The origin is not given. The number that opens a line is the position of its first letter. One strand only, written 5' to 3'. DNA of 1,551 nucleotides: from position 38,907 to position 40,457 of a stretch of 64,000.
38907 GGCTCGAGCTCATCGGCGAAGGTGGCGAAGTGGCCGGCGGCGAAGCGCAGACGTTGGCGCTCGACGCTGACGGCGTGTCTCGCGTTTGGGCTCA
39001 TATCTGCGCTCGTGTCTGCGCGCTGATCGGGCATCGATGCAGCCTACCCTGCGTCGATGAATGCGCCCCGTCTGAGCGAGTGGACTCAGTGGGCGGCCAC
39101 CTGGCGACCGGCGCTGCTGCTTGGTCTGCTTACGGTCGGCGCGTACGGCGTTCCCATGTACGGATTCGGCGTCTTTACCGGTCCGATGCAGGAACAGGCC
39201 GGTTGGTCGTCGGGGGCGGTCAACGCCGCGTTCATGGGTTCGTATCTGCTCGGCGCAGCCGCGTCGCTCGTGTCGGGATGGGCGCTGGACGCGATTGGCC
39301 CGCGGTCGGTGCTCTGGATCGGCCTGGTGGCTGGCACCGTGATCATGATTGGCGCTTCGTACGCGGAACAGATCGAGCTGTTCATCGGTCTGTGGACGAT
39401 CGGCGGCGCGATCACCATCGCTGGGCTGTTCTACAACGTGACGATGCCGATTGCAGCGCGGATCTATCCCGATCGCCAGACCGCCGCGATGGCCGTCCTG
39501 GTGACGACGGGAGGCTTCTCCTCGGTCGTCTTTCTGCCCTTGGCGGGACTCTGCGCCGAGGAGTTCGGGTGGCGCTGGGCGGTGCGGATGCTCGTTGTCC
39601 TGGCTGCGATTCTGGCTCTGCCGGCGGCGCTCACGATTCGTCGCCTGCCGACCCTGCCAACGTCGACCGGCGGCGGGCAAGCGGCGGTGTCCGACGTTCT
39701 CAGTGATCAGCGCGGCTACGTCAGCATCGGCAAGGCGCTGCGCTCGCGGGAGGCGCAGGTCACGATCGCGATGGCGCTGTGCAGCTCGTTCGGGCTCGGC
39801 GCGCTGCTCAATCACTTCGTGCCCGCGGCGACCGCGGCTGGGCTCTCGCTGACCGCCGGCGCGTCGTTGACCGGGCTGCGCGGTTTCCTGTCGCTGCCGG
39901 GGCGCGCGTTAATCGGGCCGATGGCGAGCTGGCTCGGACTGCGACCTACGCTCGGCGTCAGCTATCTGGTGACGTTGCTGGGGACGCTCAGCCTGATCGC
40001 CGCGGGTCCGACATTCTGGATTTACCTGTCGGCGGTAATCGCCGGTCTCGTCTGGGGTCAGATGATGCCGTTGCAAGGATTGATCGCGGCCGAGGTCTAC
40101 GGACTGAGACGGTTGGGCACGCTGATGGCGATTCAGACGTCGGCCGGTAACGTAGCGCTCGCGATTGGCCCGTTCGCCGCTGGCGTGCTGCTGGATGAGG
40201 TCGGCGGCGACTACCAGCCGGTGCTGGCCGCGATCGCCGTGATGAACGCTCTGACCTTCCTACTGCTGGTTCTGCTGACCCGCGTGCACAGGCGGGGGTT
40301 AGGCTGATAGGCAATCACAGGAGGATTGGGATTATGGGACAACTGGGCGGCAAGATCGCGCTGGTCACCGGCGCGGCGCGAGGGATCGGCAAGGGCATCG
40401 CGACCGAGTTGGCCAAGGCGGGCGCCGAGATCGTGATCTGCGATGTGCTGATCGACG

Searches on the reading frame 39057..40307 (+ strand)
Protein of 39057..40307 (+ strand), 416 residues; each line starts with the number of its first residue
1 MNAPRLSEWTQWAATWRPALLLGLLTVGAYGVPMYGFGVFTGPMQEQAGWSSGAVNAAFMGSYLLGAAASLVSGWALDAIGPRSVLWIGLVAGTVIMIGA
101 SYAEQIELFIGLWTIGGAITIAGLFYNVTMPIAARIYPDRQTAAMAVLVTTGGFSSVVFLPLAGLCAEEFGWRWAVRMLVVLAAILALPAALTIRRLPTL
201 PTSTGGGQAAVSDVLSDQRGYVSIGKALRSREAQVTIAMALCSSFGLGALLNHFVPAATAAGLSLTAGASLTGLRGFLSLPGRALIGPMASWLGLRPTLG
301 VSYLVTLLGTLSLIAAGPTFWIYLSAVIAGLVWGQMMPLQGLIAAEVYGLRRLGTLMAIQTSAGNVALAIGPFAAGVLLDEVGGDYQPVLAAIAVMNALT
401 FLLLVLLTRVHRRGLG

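Call 86: search_protein_families(library=pfam, proteins=[window:39057-40307:+], max_evalue=0.00001)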
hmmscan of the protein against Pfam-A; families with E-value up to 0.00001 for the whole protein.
window:39057-40307:+ (416 aa): 1 family
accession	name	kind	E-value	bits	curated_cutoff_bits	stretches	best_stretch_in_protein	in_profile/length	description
PF07690.21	MFS_1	-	3.1e-35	122.2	33.4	2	29-366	7-341/347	Major Facilitator Superfamily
